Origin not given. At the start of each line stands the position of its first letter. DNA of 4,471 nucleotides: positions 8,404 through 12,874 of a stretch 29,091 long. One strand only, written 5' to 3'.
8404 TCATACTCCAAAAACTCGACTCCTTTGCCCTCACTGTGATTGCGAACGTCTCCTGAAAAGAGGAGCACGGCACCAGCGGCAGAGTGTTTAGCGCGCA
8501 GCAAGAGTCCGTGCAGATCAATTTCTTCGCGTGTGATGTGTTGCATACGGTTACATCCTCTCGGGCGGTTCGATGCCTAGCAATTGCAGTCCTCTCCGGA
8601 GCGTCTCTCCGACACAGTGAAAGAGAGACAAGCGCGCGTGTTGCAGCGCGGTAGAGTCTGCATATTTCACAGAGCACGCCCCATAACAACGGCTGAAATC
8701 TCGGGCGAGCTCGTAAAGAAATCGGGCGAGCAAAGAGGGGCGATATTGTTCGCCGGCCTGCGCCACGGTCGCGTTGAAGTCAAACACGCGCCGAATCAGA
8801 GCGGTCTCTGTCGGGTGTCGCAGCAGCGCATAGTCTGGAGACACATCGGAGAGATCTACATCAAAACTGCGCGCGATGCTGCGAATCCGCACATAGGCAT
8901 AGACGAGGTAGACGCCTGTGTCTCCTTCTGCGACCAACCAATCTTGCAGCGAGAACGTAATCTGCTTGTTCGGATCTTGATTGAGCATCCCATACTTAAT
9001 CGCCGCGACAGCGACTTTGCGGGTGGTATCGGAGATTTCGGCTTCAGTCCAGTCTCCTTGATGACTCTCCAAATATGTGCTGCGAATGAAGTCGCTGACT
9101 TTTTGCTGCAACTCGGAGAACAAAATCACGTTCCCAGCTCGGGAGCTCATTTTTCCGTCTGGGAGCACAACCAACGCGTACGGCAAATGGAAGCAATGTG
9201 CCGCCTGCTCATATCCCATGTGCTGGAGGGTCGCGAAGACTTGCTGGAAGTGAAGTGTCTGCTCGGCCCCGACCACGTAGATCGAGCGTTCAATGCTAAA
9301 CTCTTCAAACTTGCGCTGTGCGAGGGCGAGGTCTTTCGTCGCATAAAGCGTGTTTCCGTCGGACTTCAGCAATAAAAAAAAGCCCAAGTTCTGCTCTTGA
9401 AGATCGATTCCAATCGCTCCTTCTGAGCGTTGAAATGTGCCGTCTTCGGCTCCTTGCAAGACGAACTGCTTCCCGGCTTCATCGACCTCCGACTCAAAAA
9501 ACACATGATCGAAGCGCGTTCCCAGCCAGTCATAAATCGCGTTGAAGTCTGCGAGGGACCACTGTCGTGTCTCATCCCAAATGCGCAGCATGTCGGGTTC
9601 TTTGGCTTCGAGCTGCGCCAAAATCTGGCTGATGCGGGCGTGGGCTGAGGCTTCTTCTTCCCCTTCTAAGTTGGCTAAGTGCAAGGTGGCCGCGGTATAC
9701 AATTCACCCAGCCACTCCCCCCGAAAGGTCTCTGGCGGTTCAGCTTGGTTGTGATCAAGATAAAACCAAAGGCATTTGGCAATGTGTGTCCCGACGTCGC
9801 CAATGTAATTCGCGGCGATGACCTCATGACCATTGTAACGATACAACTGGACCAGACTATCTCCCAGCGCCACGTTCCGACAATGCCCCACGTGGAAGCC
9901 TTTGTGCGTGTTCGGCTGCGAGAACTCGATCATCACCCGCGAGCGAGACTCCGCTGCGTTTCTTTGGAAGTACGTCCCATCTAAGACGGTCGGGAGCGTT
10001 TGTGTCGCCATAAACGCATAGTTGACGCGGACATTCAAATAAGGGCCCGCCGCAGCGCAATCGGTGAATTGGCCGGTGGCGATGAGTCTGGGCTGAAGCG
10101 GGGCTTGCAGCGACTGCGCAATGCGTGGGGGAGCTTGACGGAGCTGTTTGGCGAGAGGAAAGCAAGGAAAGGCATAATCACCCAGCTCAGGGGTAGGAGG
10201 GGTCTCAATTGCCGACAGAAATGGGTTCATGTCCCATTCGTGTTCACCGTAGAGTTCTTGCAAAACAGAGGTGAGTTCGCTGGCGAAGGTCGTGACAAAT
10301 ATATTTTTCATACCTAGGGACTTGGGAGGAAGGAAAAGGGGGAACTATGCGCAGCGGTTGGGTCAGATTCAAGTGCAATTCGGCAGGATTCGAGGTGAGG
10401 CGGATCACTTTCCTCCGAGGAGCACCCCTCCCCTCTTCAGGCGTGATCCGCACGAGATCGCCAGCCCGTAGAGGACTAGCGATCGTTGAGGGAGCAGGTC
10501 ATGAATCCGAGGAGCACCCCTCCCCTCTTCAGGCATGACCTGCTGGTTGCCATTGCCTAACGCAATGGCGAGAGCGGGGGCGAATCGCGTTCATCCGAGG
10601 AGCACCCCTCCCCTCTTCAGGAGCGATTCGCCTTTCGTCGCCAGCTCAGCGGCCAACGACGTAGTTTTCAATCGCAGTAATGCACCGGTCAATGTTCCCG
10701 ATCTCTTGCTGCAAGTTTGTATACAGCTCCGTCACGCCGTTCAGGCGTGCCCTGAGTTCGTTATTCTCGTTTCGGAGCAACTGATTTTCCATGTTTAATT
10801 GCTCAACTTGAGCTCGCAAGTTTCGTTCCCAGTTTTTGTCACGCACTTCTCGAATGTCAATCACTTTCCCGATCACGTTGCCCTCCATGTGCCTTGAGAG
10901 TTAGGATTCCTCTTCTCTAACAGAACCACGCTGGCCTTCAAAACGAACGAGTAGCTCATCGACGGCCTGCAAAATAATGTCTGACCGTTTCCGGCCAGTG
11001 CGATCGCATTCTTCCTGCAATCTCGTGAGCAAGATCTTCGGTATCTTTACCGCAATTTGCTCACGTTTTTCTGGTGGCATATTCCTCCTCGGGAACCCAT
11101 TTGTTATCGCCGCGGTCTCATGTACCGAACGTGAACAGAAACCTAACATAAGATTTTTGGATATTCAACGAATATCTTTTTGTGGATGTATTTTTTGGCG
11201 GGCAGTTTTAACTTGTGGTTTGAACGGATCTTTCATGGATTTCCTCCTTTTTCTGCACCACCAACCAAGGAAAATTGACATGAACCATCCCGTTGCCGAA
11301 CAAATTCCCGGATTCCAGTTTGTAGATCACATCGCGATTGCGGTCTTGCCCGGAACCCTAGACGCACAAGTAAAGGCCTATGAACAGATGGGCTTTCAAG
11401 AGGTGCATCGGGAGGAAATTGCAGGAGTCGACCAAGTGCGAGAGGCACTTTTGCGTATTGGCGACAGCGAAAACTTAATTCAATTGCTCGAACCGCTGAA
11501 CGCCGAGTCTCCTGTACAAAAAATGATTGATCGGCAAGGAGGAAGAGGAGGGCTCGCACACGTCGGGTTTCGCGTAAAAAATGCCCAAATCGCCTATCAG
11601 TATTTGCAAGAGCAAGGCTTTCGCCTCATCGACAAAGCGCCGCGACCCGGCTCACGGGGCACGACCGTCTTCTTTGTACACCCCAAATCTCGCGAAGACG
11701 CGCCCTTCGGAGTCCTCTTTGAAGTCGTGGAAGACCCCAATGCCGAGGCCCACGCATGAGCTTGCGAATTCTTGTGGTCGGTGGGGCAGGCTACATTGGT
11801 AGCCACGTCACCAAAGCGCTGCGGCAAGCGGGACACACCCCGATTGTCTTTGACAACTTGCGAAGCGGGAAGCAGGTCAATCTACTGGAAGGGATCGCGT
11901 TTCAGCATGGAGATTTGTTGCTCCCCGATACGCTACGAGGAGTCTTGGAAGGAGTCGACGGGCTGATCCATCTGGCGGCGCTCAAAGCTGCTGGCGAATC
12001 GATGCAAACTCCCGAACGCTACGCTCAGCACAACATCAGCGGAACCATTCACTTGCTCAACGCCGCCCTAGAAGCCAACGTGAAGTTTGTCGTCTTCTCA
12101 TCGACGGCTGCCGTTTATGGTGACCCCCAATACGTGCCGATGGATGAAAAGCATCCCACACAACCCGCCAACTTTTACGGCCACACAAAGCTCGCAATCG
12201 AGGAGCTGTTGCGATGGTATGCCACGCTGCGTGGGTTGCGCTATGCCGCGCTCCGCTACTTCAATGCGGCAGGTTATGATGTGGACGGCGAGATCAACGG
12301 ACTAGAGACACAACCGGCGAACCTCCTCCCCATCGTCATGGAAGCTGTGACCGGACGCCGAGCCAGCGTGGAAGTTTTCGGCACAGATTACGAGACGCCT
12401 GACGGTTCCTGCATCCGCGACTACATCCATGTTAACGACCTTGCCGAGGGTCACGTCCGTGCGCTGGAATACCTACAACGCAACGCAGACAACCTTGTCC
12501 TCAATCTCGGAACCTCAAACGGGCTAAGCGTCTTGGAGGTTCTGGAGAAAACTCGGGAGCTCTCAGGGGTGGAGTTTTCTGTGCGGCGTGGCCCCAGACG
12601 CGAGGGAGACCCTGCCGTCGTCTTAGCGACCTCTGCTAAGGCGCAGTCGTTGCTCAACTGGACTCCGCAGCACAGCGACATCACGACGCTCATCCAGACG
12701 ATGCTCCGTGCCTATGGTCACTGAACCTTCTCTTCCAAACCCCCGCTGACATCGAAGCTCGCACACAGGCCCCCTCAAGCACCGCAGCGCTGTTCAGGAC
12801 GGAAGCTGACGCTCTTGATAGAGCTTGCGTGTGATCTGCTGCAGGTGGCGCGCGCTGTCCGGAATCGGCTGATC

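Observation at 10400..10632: Array of three hairpins with an invariant 27-nt core and fully covarying outer stems upstream of argS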

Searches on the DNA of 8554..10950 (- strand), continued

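Call 45: search_with_rna_model(model_id=R1, sources=[window, L002, L003, L022, L044, L045, L048, L049, L050, L053, L054, L055, L056, L057, L060], max_evalue=0.0001, make_alignment=true)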
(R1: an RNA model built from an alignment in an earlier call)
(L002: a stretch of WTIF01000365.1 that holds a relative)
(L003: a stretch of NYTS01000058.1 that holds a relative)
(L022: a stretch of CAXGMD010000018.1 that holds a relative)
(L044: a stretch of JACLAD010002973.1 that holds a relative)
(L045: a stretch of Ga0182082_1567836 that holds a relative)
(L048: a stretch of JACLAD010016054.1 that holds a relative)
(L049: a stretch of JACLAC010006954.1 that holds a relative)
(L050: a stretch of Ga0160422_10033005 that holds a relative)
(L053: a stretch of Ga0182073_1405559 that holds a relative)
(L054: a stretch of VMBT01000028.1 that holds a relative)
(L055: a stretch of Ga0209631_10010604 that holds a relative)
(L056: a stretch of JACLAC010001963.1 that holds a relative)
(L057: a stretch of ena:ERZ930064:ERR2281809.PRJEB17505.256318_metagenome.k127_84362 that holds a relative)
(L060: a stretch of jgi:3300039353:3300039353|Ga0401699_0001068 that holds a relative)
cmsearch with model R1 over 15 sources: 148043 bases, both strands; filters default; matches with E-value up to 0.0001: 30.
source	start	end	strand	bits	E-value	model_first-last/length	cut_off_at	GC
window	10579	10632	-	74.2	2e-16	1-54/54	no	0.65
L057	9860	9913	+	72.7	5.1e-16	1-54/54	no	0.61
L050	1032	1085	-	72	7.5e-16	1-54/54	no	0.61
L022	9853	9906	+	71.7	9e-16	1-54/54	no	0.63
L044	7773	7826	+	71.7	9e-16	1-54/54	no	0.63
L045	787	840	-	71.7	9e-16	1-54/54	no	0.63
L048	4146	4199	-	71.7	9e-16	1-54/54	no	0.63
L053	566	619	+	71.7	9e-16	1-54/54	no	0.63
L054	2168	2221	+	71.7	9e-16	1-54/54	no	0.63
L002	2642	2695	+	71.4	1.1e-15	1-54/54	no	0.63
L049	1229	1282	+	71.4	1.1e-15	1-54/54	no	0.63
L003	9851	9904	+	70.5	1.9e-15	1-54/54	no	0.65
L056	11817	11870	+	69.6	3.3e-15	1-54/54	no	0.67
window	10399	10452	-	68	8.4e-15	1-54/54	no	0.65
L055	7179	7232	+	67.6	1.1e-14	1-54/54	no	0.67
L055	7095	7145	+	65.1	4.8e-14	1-54/54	no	0.65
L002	2558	2608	+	63.4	1.4e-13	1-54/54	no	0.67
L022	9769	9819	+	62.8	2e-13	1-54/54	no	0.69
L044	7689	7739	+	62.8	2e-13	1-54/54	no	0.69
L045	874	924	-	62.8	2e-13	1-54/54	no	0.69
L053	482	532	+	62.8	2e-13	1-54/54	no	0.69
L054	2084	2134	+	62.8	2e-13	1-54/54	no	0.69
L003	9767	9817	+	62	3.2e-13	1-54/54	no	0.63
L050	1119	1169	-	58.7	2.4e-12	1-54/54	no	0.65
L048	4233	4283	-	58.6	2.4e-12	1-54/54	no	0.63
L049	1146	1195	+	47.9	1.6e-09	1-54/54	no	0.64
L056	11734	11783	+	47.8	1.7e-09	1-54/54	no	0.66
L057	9775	9825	+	45.4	7.2e-09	1-54/54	no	0.63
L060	3782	3835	+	35.6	2.6e-06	1-54/54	no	0.63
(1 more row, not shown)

Alignment A3: 30 matches aligned to the model, 54 columns, each read 5' to 3' on its own strand. Consensus structure (alignment columns), stored with it:
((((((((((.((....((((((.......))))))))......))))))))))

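Call 70: search_rna_families(source=L003, start=9600, end=10010, threshold=evalue, max_evalue=10)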
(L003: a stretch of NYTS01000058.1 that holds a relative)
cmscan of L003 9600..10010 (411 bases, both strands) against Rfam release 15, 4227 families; matches with E-value up to 10: 4.
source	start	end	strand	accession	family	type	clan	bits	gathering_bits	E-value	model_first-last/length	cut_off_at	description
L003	9941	9985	-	RF02068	STnc480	Gene; sRNA;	-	18.3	72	4.7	1-72/72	no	Enterobacterial sRNA STnc480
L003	9858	9922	+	RF01918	mir-1249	Gene; miRNA;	-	17.2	83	0.65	1-75/75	no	mir-1249 microRNA precursor family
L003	9631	9759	+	RF01069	purD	Cis-reg;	-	14.4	41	4.1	1-125/125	no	purD RNA motif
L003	9692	9835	+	RF01881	Xist_exon4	Gene; lncRNA;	-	12.1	100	2.9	1-126/126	no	X-chromosome inactivation gene exon 4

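Call 71: search_rna_families(source=L057, start=9640, end=10010, threshold=evalue, max_evalue=10)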
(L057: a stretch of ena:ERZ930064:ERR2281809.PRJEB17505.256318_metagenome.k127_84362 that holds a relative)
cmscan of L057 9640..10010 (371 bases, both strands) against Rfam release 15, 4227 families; matches with E-value up to 10: 6.
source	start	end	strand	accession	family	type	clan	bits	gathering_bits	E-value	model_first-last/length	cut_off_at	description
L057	9865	9962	-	RF02794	Pab19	Gene; snRNA; snoRNA; HACA-box;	-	16.9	55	2.4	1-102/102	no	Pab19 RNA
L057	9764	9806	-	RF02027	MIR2907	Gene; miRNA;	-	15.4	60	3.4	1-65/65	no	MIR2907 microRNA precursor family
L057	9752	9879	-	RF02206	WT1-AS_4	Gene; lncRNA;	-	15.2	60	0.96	1-134/134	no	WT1 antisense RNA conserved region 4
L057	9873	9927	-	RF03778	mir-483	Gene; miRNA;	-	14.1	60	6.8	14-61/75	no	mir-483 microRNA precursor family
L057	9867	9932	+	RF01918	mir-1249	Gene; miRNA;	-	12.6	83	9.7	1-75/75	no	mir-1249 microRNA precursor family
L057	9704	9769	+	RF02147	MEG8_3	Gene; lncRNA;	-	11.8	40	1.5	1-66/66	no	Maternally expressed 8 exon 3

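Call 75: search_with_rna_model(model_id=R1, sources=[L059, L064, L065, L001], max_evalue=1, filters=off)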
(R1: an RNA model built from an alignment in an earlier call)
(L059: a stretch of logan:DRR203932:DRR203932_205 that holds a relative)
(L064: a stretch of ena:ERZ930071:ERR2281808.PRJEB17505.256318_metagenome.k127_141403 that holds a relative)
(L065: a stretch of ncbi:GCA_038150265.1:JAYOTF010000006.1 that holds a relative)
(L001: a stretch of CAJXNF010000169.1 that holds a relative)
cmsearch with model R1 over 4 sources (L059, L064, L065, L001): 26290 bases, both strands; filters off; matches with E-value up to 1: 0.
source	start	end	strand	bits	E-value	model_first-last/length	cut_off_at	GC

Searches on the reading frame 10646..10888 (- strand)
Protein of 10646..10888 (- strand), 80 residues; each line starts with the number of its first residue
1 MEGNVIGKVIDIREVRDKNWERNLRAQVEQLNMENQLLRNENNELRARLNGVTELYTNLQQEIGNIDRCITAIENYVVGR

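Call 44: search_protein_families(library=pfam, proteins=[window:10646-10888:-], max_evalue=0.01)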
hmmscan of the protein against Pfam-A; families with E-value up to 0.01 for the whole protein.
window:10646-10888:- (80 aa): 10 families
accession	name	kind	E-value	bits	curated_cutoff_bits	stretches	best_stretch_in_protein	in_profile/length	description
PF06005.17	ZapB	-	0.002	19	31.5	1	26-62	18-54/71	Cell division protein ZapB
PF14662.11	KASH_CCD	-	0.0024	18.3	43.3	1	22-70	98-146/191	Coiled-coil region of CCDC155 or KASH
PF02183.23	HALZ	-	0.0025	18.4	28.1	1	24-54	10-40/43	Homeobox associated leucine zipper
PF04513.17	Baculo_PEP_C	-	0.003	18.1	38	1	20-73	61-111/140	Baculovirus polyhedron envelope protein, PEP, C terminus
PF24670.1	DUF7653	-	0.0037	17.8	27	1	23-60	2-43/125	Domain of unknown function (DUF7653)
PF06156.18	YabA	-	0.0039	18.2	30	1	22-61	25-64/103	Initiation control protein YabA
PF00170.26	bZIP_1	-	0.0041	17.6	27.6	1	25-62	25-62/64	bZIP transcription factor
PF25450.1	Rab11-FIP3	-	0.0058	17.4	31.9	1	18-66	52-101/125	Rab11-FIP3-like domain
PF24319.2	DUF7491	-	0.009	16.7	30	0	23-64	39-80/90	Coiled-coil region of unknown function (DUF7491)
PF16789.10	YscO-like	-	0.0095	16.4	27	1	8-63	8-63/161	YscO-like protein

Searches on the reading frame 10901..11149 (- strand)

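Call 44: search_protein_families(library=pfam, proteins=[window:10901-11149:-], max_evalue=0.01)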
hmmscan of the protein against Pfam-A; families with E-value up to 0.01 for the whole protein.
window:10901-11149:- (82 aa): 1 family
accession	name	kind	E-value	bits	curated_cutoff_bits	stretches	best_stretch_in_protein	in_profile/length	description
PF01402.27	RHH_1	-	0.0016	18.8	20.5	1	33-68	3-38/39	Ribbon-helix-helix protein, copG family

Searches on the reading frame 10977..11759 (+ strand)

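Call 44: search_protein_families(library=pfam, proteins=[window:10977-11759:+], max_evalue=0.01)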
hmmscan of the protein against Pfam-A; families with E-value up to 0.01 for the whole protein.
window:10977-11759:+ (260 aa): 4 families
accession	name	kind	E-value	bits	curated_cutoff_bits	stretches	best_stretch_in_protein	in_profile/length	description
PF13669.12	Glyoxalase_4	-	7e-13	49.3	27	1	117-233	1-109/109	Glyoxalase/Bleomycin resistance protein/Dioxygenase superfamily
PF00903.31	Glyoxalase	-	1.5e-06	29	20.6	1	117-250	3-121/121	Glyoxalase/Bleomycin resistance protein/Dioxygenase superfamily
PF14696.12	Glyoxalase_5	-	0.00049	20.7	27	1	110-222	7-103/139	Hydroxyphenylpyruvate dioxygenase, HPPD, N-terminal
PF13468.12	Glyoxalase_3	-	0.0019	18.7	25.1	1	116-224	1-102/176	Glyoxalase-like domain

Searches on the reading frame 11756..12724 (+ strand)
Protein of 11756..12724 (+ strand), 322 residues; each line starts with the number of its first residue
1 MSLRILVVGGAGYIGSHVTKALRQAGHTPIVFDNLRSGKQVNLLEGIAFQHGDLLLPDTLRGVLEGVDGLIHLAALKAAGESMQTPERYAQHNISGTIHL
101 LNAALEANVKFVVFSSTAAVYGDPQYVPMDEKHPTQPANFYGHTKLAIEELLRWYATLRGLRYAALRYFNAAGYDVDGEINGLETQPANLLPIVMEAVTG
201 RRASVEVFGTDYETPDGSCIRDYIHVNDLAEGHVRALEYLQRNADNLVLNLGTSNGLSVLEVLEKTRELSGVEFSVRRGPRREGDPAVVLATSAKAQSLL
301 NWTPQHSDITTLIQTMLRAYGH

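Call 44: search_protein_families(library=pfam, proteins=[window:11756-12724:+], max_evalue=0.01)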
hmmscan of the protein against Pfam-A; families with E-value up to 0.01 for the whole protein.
window:11756-12724:+ (322 aa): 10 families
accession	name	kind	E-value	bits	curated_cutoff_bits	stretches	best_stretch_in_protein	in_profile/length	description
PF01370.27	Epimerase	-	2.4e-53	181.5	20.9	1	5-252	1-240/240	NAD dependent epimerase/dehydratase family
PF16363.11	GDP_Man_Dehyd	-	3.3e-41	142.3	27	1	6-315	1-331/332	GDP-mannose 4,6 dehydratase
PF01073.25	3Beta_HSD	-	1.5e-18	67.3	22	1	6-151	1-156/280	3-beta hydroxysteroid dehydrogenase/isomerase family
PF04321.23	RmlD_sub_bind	-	2.6e-12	46.9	27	1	4-153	2-137/287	RmlD substrate binding domain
PF13460.12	NAD_binding_10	-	8.5e-10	39.2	27.2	1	9-167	1-142/184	NAD(P)H-binding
PF02719.21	Polysacc_synt_2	-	1.5e-09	37.9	20.2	1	5-171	1-171/293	Polysaccharide biosynthesis protein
PF05368.20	NmrA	-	2.2e-08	34.5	27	1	4-118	4-108/298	NmrA-like family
PF07993.18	NAD_binding_4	-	1.8e-07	31.1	20.1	1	56-188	78-224/258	Male sterility protein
PF08659.16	KR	-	0.00011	22.7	22.6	1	5-124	3-144/180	KR domain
PF01113.26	DapB_N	-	0.0074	16.8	25.6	0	4-97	2-98/124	Dihydrodipicolinate reductase, N-terminus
